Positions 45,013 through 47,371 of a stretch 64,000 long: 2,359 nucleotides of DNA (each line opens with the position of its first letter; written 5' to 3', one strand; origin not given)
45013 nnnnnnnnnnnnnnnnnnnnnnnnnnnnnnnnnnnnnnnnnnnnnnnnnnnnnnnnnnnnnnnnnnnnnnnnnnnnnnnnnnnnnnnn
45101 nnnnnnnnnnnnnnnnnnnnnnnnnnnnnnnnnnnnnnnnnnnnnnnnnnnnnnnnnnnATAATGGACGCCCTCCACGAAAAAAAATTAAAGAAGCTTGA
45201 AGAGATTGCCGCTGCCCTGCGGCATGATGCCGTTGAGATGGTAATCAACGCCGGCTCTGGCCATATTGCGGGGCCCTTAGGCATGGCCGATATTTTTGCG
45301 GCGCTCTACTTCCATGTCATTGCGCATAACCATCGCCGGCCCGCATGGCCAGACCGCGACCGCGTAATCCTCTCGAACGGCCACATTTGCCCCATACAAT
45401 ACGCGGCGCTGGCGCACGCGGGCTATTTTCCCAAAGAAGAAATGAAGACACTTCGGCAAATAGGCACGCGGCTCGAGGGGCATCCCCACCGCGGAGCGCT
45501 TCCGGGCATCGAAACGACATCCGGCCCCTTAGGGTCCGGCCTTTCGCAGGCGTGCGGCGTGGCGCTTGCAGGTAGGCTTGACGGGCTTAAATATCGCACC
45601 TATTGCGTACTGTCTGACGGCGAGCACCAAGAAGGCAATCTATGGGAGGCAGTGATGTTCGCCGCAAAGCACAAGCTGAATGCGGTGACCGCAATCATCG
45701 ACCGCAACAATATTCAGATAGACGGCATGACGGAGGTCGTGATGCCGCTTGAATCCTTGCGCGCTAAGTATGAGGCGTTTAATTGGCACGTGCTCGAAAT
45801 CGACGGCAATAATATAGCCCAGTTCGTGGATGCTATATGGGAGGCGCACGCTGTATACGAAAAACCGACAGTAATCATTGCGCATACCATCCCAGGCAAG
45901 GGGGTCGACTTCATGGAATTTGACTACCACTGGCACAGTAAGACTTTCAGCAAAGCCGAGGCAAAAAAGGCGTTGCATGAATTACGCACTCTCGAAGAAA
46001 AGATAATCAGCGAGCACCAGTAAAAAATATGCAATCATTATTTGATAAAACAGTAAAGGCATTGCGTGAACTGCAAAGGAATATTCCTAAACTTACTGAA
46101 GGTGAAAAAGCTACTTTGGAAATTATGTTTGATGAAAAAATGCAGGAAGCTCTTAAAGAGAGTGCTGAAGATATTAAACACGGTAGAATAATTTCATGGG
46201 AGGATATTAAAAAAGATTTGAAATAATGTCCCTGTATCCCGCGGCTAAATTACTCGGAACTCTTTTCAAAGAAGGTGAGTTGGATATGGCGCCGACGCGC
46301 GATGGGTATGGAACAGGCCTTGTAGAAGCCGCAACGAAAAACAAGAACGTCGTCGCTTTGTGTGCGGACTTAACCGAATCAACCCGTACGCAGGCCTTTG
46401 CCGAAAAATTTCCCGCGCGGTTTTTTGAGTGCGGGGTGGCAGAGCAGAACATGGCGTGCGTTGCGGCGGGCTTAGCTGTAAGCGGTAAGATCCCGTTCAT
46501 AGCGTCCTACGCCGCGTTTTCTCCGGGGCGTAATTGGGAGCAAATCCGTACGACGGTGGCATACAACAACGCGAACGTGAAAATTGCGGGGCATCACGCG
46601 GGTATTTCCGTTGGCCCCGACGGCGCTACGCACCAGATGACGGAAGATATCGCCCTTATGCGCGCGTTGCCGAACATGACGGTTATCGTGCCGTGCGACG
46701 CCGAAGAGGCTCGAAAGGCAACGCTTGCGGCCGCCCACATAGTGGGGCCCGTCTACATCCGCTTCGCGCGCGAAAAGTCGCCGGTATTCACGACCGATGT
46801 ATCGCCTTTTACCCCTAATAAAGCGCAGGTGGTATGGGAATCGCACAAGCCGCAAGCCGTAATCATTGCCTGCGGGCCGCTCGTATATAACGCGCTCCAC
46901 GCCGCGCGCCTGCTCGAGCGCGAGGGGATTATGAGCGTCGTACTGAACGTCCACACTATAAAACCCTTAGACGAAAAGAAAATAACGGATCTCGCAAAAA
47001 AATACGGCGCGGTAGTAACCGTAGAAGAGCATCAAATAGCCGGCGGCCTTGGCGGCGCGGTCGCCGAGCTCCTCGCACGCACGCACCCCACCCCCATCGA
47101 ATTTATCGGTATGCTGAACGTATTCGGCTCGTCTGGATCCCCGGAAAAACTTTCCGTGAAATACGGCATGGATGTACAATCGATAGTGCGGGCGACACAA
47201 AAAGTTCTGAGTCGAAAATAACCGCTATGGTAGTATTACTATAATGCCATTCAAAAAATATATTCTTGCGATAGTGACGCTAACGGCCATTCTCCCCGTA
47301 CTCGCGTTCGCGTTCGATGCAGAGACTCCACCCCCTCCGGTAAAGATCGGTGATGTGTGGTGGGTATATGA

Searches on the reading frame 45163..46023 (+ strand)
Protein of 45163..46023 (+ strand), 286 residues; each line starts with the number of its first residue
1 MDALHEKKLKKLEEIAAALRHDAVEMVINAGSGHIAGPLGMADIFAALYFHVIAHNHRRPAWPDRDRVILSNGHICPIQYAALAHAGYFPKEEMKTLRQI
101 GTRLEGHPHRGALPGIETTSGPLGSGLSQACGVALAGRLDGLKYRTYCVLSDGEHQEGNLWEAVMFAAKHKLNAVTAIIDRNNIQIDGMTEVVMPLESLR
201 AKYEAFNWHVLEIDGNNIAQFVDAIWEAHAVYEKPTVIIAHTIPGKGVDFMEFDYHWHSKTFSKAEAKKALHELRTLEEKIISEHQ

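Call 79: search_protein_families(library=pfam, proteins=[window:45163-46023:+], max_evalue=0.001)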
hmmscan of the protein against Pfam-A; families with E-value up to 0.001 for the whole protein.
window:45163-46023:+ (286 aa): 3 families
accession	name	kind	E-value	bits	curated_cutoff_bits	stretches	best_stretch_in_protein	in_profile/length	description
PF00456.26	Transketolase_N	-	3.6e-56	191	22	1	14-269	4-270/334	Transketolase, thiamine diphosphate binding domain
PF13292.11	DXP_synthase_N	-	2e-10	40.9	21.2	1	4-187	10-176/274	1-deoxy-D-xylulose-5-phosphate synthase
PF00676.26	E1_dh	-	3.2e-07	30.1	22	1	116-229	96-208/300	Dehydrogenase E1 component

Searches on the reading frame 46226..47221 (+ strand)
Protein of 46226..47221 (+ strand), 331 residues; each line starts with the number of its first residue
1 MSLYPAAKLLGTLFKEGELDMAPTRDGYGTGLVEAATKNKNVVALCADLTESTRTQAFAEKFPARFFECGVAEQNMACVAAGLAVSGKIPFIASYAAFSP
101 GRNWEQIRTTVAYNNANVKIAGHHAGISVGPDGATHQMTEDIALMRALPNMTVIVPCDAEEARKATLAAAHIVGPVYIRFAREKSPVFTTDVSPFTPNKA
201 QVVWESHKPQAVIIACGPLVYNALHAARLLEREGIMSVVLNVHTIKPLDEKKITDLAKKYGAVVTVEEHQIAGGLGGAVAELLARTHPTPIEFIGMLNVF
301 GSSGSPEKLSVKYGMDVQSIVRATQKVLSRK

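Call 79: search_protein_families(library=pfam, proteins=[window:46226-47221:+], max_evalue=0.001)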
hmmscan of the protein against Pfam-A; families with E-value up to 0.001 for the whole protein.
window:46226-47221:+ (331 aa): 4 families
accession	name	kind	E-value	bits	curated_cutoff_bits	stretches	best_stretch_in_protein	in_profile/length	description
PF02779.29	Transket_pyr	-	1.9e-42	145.3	27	1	23-184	4-171/174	Transketolase, pyrimidine binding domain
PF02780.25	Transketolase_C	-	4.2e-26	91.7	25.9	1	205-320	6-124/124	Transketolase, C-terminal domain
PF22613.1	Transketolase_C_1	-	4.2e-05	24.2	27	1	205-316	7-113/113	Transketolase-like TK C-terminal domain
PF17147.9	PFOR_II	-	0.00016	22.4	27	1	211-295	3-90/102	Pyruvate:ferredoxin oxidoreductase core domain II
